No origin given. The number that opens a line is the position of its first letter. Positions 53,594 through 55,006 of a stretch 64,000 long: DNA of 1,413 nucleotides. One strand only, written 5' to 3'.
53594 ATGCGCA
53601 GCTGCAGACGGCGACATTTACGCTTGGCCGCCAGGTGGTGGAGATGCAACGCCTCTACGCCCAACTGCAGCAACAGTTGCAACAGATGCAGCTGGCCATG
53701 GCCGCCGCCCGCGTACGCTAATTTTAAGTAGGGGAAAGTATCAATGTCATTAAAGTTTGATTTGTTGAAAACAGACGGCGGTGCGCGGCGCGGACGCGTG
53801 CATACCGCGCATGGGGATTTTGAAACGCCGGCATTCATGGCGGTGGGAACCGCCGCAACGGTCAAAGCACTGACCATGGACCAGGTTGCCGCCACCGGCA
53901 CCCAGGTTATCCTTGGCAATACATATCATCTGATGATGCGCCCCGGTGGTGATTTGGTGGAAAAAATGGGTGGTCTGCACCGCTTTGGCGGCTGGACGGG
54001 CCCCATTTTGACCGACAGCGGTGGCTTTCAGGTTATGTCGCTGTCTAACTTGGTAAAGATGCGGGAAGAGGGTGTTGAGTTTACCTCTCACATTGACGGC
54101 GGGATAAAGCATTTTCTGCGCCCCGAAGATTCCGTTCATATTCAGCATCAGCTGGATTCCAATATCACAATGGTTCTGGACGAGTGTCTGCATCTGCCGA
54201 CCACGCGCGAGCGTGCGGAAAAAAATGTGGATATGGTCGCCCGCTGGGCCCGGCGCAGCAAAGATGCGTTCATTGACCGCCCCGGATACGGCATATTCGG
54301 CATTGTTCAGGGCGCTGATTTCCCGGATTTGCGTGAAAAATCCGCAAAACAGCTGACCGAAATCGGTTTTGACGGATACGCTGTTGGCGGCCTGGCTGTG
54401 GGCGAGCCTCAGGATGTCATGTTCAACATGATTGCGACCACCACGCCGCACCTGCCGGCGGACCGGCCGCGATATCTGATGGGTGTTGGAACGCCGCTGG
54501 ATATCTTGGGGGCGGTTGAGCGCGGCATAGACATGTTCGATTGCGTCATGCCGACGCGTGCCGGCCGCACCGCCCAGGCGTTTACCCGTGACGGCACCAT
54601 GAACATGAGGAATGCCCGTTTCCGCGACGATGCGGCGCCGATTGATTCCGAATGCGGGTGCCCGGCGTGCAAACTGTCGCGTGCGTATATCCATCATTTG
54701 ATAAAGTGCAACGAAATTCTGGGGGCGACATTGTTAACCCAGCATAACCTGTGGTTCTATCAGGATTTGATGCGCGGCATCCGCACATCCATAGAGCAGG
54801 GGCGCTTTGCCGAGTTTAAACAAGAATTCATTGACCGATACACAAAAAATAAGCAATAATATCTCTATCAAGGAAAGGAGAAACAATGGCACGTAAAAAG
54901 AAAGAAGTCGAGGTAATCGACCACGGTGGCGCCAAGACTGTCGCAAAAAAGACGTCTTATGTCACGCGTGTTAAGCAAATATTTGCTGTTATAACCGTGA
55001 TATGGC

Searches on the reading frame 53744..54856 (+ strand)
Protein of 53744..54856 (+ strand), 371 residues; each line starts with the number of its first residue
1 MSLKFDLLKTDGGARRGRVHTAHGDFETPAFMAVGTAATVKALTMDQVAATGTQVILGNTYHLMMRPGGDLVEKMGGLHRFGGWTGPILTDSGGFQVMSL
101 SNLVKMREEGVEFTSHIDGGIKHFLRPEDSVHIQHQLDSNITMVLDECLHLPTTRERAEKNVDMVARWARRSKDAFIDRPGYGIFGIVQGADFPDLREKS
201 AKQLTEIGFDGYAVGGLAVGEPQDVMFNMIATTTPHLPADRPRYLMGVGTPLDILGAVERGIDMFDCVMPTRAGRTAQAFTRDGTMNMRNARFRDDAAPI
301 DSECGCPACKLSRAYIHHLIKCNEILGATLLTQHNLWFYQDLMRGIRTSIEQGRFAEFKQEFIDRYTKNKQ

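Call 86: search_protein_families(library=pfam, proteins=[window:53744-54856:+], max_evalue=0.001)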
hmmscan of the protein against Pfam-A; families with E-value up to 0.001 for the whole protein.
window:53744-54856:+ (371 aa): 1 family
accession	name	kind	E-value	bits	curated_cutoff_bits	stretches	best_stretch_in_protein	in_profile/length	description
PF01702.25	TGT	-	1.4e-152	508.3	26.3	1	13-367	2-356/357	Queuine tRNA-ribosyltransferase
